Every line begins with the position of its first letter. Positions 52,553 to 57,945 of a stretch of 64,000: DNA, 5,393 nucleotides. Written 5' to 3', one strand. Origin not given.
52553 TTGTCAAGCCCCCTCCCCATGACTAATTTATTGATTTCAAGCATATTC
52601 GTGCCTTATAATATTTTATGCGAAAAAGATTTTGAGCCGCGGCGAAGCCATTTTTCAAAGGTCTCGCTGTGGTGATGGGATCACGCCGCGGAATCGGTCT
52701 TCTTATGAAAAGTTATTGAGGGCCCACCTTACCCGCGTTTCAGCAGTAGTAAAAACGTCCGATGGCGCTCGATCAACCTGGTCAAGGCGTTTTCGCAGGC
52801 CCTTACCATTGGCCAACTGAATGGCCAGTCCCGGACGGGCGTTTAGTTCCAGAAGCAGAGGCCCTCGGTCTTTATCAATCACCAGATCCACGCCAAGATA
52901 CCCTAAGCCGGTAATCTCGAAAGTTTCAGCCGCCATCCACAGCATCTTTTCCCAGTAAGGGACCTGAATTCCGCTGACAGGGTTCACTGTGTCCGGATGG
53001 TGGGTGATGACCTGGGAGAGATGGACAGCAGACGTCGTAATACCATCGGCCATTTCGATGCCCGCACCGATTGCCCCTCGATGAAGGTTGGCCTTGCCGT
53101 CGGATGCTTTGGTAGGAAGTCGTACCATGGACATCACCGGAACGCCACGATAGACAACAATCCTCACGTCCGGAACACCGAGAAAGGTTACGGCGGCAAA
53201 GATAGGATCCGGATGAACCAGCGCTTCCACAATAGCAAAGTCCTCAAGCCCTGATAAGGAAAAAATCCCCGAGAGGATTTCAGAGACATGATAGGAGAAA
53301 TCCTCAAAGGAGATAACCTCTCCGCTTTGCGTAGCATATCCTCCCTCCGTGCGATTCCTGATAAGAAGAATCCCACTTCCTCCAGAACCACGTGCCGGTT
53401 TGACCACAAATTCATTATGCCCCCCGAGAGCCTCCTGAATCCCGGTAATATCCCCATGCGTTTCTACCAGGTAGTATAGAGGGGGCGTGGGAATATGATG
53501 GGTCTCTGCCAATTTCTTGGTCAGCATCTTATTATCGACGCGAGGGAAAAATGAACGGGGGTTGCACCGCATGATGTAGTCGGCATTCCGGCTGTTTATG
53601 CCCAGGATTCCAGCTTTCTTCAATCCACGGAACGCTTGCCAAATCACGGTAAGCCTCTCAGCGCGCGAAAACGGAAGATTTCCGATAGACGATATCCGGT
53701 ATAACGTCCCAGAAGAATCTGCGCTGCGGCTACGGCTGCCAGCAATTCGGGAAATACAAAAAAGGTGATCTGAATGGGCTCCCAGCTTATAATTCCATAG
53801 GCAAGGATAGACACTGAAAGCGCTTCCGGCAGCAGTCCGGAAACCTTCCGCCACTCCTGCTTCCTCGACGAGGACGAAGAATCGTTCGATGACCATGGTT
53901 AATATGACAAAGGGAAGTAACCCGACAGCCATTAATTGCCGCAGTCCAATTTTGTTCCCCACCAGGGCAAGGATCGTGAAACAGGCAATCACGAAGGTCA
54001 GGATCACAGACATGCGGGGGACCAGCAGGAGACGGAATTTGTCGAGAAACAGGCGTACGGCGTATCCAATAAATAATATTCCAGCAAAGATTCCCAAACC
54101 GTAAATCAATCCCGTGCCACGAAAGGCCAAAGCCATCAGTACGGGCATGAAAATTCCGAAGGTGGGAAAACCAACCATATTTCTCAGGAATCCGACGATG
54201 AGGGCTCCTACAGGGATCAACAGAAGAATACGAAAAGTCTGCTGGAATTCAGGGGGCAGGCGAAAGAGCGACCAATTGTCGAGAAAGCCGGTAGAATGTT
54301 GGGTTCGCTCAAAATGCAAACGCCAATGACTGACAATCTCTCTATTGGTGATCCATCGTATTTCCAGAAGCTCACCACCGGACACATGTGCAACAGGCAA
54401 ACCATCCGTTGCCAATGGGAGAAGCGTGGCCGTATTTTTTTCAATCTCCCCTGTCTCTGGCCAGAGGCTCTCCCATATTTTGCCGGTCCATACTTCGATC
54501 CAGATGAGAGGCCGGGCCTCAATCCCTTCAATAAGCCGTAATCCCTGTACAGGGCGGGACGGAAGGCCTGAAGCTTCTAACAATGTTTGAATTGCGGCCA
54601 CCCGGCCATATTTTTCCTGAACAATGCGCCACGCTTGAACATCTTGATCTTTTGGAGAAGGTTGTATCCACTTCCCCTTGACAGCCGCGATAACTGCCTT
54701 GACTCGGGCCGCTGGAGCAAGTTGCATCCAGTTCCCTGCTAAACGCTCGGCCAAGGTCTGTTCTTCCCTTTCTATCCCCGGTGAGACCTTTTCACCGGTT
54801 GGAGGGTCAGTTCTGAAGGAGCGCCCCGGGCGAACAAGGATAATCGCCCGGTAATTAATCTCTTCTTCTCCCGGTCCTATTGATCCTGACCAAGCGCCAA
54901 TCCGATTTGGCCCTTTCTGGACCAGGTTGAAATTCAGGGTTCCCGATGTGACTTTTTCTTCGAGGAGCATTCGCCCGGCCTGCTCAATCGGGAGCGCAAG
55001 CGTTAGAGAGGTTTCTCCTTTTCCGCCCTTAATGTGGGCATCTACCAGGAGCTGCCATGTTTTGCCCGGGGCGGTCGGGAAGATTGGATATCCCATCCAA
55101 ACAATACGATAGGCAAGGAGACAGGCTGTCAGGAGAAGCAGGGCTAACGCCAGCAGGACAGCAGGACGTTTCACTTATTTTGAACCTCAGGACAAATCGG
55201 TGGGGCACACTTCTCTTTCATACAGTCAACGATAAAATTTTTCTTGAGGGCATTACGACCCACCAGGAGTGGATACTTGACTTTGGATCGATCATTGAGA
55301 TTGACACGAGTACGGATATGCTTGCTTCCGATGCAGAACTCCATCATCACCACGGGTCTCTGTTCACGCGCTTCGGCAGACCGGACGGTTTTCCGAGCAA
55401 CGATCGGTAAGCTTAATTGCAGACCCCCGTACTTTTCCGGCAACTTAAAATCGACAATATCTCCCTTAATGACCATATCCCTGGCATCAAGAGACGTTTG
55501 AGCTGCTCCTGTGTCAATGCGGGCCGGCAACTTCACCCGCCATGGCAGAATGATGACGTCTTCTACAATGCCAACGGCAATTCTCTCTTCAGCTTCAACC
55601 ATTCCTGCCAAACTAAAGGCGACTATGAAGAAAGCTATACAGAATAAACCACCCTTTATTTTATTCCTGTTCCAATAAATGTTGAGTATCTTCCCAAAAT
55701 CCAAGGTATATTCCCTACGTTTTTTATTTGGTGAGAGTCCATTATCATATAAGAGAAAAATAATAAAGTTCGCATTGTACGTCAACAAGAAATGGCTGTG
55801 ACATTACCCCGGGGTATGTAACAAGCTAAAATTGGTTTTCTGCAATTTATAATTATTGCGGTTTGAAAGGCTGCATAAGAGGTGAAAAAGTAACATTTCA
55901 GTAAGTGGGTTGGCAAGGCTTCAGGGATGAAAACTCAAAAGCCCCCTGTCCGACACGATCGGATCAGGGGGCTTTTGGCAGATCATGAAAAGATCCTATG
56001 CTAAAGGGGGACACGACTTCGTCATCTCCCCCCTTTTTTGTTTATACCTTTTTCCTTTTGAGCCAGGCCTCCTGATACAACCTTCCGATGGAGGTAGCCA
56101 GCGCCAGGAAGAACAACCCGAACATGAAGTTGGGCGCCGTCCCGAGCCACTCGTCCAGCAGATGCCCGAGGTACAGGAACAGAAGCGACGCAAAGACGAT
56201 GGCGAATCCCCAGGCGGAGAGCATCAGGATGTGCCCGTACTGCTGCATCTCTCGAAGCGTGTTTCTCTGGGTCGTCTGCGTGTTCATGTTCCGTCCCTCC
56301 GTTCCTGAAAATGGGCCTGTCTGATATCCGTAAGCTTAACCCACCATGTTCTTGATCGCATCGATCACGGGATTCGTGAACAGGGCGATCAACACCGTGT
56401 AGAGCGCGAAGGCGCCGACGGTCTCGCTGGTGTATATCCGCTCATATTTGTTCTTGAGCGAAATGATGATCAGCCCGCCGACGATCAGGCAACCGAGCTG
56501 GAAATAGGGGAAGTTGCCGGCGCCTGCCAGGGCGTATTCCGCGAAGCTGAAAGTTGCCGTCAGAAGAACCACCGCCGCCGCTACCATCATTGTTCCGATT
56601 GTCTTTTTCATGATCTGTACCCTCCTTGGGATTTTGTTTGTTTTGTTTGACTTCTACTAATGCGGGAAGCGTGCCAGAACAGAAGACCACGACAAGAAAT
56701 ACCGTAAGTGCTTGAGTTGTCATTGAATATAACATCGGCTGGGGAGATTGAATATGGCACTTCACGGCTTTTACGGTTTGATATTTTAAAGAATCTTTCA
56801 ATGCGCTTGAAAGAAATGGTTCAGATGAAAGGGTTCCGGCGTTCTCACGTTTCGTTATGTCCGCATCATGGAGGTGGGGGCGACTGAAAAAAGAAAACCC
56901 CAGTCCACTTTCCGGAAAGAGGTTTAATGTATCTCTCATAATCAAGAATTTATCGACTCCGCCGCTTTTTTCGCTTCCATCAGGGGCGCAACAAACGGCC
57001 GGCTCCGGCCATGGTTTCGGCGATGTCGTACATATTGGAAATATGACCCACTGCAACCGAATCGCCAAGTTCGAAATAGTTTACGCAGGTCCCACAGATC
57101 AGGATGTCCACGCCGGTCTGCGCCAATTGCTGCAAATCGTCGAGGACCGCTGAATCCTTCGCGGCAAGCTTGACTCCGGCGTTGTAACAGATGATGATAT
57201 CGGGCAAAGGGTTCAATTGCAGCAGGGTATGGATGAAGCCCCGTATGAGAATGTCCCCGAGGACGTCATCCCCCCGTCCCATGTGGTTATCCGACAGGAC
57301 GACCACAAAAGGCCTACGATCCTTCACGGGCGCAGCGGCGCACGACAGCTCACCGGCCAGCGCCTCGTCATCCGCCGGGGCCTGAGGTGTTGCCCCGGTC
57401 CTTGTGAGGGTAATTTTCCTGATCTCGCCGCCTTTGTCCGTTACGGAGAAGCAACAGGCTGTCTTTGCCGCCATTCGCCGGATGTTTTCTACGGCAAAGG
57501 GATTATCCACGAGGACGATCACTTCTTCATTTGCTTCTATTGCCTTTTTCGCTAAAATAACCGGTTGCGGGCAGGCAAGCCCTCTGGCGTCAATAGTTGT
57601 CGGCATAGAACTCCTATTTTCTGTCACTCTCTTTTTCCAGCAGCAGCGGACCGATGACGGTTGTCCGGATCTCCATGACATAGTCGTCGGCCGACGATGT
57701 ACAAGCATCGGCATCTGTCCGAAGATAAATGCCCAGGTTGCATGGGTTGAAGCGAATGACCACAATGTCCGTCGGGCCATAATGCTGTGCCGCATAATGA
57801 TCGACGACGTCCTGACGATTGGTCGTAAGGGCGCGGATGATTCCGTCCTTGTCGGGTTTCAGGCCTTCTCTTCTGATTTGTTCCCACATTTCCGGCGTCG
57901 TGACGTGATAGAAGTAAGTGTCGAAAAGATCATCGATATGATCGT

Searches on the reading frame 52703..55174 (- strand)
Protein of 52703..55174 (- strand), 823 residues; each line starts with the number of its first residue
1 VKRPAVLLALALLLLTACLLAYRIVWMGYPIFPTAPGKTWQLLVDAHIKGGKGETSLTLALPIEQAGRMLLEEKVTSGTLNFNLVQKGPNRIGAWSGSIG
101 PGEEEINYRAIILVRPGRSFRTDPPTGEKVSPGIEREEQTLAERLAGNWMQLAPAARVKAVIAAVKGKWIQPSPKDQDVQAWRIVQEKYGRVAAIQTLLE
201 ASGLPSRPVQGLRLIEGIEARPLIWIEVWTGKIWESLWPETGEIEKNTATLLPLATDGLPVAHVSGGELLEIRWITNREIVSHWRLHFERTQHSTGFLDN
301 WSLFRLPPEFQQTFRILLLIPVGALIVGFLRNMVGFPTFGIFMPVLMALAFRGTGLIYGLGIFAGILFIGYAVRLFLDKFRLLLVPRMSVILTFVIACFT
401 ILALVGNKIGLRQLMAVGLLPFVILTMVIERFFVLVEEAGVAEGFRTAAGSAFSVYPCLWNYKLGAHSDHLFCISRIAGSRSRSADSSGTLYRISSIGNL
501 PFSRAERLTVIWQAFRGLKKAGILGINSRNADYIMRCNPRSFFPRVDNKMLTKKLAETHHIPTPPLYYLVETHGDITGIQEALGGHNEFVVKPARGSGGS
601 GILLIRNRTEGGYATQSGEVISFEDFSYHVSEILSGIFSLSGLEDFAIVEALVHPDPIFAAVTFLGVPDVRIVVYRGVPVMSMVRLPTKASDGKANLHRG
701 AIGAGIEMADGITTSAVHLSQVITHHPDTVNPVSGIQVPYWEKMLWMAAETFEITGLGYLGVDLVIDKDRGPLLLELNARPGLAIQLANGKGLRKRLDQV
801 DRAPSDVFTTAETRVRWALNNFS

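Call 88: search_protein_families(library=pfam, proteins=[window:52703-55174:-], max_evalue=0.00001)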
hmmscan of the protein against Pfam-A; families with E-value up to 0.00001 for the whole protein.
window:52703-55174:- (823 aa): 6 families
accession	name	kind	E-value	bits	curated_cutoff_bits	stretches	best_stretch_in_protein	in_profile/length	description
PF14397.11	ATPgrasp_ST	-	3.5e-84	282.7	31.4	1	529-801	2-277/278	Sugar-transfer associated ATP-grasp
PF14402.11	7TM_transglut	-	5.8e-52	177.1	25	1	261-454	3-196/248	7 transmembrane helices usually fused to an inactive transglutaminase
PF14400.11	Transglut_i_TM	-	7.8e-11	42.6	25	1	22-146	1-124/161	Inactive transglutaminase fused to 7 transmembrane helices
PF14398.11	ATPgrasp_YheCD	-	4.1e-08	33.2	26.8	0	575-618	37-80/255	YheC/D like ATP-grasp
PF02655.19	ATP-grasp_3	-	5.8e-08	33.4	23.2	0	547-612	2-57/160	ATP-grasp domain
PF08443.16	RimK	-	9.1e-08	32.4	21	0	749-784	136-170/188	RimK-like ATP-grasp domain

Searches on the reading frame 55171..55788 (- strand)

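Call 88: search_protein_families(library=pfam, proteins=[window:55171-55788:-], max_evalue=0.00001)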
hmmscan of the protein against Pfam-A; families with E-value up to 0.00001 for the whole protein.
window:55171-55788:- (205 aa): 1 family
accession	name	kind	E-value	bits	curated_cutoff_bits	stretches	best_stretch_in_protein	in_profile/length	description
PF05618.17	Zn_protease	-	3.2e-19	69.6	27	1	72-194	2-134/138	Putative ATP-dependent zinc protease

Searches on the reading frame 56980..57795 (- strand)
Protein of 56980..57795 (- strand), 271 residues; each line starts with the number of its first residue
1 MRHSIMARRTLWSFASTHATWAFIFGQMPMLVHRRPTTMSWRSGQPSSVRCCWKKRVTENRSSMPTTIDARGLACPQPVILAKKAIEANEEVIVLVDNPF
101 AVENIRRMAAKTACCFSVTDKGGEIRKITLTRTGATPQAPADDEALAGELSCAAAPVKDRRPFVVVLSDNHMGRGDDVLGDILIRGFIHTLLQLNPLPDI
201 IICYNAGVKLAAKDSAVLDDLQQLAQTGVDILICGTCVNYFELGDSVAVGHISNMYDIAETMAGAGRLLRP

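Call 54: search_protein_families(library=ncbifam, proteins=[window:56980-57795:-], max_evalue=0.00001)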
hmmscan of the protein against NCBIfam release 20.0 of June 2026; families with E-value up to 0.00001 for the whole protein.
window:56980-57795:- (271 aa): 1 family
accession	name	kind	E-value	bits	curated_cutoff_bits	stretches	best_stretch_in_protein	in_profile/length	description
TIGR03527.1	selenium_YedF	equivalog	3.5e-59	199.9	110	1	68-270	1-193/194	sulfurtransferase-like selenium metabolism protein YedF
